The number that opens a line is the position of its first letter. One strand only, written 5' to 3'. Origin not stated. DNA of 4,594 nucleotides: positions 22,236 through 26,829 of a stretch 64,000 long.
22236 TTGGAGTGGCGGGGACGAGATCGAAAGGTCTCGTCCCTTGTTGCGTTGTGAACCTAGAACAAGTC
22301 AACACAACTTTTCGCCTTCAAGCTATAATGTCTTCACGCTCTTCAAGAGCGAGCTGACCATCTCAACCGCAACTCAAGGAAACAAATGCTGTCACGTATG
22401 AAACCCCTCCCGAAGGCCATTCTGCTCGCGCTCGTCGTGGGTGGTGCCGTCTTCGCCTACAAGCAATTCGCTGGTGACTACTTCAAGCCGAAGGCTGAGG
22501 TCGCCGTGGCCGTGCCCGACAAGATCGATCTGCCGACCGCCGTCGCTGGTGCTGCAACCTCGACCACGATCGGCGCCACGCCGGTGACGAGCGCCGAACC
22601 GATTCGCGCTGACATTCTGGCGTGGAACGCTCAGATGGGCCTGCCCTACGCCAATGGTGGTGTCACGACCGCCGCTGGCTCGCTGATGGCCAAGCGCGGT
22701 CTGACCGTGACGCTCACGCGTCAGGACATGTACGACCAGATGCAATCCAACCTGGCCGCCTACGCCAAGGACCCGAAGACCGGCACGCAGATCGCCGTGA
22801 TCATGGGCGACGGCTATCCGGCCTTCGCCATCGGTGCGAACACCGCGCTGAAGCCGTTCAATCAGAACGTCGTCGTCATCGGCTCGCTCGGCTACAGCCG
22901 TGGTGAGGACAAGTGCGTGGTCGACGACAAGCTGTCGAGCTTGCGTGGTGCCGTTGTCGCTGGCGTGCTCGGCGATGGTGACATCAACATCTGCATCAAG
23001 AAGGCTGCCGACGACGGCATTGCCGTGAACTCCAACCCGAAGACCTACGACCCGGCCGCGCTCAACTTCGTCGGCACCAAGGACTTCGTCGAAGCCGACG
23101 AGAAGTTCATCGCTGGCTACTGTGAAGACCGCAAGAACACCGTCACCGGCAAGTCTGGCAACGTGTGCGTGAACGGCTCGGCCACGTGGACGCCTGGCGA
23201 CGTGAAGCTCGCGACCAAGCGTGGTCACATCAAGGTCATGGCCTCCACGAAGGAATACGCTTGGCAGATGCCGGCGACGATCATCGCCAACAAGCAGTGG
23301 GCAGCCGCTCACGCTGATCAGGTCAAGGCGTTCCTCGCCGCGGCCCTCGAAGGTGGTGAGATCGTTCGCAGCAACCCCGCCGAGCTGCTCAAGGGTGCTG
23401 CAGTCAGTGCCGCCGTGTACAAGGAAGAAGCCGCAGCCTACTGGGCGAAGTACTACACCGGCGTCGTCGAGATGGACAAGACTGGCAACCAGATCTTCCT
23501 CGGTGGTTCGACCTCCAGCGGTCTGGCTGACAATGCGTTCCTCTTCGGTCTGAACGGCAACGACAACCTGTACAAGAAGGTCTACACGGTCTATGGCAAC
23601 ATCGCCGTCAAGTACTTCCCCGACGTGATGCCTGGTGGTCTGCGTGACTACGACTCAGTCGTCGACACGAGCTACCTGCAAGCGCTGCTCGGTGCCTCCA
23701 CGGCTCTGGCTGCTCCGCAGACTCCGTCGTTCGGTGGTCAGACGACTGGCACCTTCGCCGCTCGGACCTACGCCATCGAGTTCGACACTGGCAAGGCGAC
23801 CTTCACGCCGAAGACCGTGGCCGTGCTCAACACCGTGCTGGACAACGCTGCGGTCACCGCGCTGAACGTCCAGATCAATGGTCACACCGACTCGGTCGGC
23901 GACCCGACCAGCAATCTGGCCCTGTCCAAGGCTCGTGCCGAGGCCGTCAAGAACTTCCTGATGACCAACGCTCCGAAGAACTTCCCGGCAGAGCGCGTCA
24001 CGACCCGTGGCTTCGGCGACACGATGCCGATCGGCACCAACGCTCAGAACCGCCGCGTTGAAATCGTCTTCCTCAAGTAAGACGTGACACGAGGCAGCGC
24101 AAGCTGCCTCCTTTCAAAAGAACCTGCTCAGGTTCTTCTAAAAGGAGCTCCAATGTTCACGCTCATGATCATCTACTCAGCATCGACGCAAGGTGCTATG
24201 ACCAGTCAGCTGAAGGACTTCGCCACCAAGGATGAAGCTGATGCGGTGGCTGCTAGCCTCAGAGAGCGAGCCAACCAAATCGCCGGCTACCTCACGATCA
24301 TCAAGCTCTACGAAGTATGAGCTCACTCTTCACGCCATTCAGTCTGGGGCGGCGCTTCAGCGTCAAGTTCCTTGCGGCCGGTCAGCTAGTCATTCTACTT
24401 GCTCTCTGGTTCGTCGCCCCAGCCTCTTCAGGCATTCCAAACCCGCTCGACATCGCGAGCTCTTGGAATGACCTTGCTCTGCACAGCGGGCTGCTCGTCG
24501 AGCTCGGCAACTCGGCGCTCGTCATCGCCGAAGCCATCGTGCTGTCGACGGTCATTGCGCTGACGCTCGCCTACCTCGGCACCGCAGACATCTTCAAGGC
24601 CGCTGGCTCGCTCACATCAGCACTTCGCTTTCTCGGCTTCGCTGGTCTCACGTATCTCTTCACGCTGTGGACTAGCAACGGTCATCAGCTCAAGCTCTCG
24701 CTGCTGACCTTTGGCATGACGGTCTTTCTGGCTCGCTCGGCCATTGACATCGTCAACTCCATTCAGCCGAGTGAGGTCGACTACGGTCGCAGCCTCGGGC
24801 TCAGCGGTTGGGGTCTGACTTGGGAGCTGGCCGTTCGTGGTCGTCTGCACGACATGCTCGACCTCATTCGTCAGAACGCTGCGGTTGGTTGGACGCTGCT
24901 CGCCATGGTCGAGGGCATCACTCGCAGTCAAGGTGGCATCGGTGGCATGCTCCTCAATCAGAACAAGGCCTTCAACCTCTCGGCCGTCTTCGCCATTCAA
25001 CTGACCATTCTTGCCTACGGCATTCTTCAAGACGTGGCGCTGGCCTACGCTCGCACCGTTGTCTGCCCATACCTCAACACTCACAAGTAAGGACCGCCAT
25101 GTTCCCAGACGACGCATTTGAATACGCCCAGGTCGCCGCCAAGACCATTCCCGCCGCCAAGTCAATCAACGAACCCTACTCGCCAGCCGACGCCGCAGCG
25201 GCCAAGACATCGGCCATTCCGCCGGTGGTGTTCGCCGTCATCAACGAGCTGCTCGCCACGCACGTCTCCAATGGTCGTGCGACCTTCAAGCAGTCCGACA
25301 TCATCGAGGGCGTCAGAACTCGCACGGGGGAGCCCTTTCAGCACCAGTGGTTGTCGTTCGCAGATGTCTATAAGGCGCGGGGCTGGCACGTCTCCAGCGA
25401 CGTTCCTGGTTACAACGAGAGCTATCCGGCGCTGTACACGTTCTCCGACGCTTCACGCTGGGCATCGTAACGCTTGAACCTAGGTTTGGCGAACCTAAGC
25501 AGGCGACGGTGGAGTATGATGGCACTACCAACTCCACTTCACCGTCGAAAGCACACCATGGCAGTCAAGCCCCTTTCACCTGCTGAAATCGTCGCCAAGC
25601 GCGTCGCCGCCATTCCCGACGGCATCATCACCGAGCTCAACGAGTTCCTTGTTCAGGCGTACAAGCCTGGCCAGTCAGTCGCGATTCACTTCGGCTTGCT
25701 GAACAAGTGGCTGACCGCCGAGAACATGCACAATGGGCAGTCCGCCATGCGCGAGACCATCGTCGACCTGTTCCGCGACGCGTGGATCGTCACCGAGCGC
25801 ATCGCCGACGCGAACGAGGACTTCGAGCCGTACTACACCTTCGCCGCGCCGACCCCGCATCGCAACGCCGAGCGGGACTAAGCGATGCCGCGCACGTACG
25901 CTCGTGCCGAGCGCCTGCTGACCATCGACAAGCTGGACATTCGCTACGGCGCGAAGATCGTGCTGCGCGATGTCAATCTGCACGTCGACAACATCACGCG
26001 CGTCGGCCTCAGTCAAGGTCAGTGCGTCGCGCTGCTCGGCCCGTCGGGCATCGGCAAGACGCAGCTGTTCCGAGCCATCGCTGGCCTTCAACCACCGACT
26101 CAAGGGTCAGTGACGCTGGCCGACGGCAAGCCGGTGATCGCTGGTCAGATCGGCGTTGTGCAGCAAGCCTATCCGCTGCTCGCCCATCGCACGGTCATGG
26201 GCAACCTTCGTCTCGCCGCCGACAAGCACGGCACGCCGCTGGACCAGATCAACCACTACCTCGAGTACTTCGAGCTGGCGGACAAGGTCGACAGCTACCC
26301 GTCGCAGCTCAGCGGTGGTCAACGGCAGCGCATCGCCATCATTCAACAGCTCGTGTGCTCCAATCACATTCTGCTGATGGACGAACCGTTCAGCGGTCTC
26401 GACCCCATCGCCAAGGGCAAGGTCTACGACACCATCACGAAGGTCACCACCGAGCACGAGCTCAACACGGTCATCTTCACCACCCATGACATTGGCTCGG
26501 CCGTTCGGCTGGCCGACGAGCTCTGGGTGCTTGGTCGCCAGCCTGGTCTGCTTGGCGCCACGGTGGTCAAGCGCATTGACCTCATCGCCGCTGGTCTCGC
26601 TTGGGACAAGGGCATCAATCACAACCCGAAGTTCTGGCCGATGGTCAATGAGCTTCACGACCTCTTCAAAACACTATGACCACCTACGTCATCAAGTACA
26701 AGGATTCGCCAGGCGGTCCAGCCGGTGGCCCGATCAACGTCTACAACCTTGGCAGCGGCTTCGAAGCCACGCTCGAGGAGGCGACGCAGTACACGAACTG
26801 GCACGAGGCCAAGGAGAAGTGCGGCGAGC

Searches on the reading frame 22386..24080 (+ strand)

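Call 6: search_protein_families(library=phrogs, proteins=[window:22386-24080:+], max_evalue=0.001)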
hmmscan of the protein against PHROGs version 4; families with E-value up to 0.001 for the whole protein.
window:22386-24080:+ (564 aa): 3 families
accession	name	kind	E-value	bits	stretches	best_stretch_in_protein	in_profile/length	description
phrog_7897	-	unknown function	7.2e-19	69.3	1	443-562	197-321/327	-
phrog_15381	-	unknown function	3.8e-08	34.5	1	463-563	11-116/154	-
phrog_25518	-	unknown function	8.9e-08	32.4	0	461-562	412-522/526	-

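Call 7: search_protein_families(library=pfam, proteins=[window:22386-24080:+], max_evalue=0.001)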
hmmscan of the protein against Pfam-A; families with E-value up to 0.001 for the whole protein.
window:22386-24080:+ (564 aa): 1 family
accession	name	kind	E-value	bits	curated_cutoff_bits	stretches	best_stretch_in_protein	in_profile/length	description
PF00691.25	OmpA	-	2.5e-16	60.2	27.2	1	466-556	2-92/98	OmpA family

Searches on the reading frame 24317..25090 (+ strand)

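Call 21: search_protein_families(library=phrogs, proteins=[window:24317-25090:+], max_evalue=0.001)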
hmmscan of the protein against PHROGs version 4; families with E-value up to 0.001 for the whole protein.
window:24317-25090:+ (257 aa): 1 family
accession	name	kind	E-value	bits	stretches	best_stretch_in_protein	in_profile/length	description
phrog_6743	-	unknown function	1.8e-06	28.1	1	17-240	300-522/582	-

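Call 22: search_protein_families(library=pfam, proteins=[window:24317-25090:+], max_evalue=0.001)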
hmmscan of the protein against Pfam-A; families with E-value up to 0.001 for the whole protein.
window:24317-25090:+ (257 aa): 0 families

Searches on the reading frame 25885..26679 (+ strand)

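Call 21: search_protein_families(library=phrogs, proteins=[window:25885-26679:+], max_evalue=0.001)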
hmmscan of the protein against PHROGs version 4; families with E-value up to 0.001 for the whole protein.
window:25885-26679:+ (264 aa): 5 families
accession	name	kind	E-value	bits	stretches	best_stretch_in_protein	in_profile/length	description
phrog_293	-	moron, auxiliary metabolic gene and host takeover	9.6e-44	150.7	1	11-216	423-621/1058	ABC transporter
phrog_2392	-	moron, auxiliary metabolic gene and host takeover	3.9e-29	102.5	1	12-216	480-688/726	ABC transporter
phrog_23675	-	unknown function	7.6e-20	72.2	1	123-216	22-111/143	-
phrog_21263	-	unknown function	4.6e-05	22.7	1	140-228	485-572/940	-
phrog_3940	-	unknown function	0.00026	20.9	1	141-201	224-294/537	-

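Call 22: search_protein_families(library=pfam, proteins=[window:25885-26679:+], max_evalue=0.001)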
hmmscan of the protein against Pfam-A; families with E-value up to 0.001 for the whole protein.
window:25885-26679:+ (264 aa): 2 families
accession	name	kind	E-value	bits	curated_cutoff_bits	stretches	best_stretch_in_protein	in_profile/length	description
PF00005.33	ABC_tran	-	3.9e-26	92.7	25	1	40-169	6-136/137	ABC transporter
PF13304.12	AAA_21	-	1.5e-08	35.6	27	1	127-203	223-300/304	AAA domain, putative AbiEii toxin, Type IV TA system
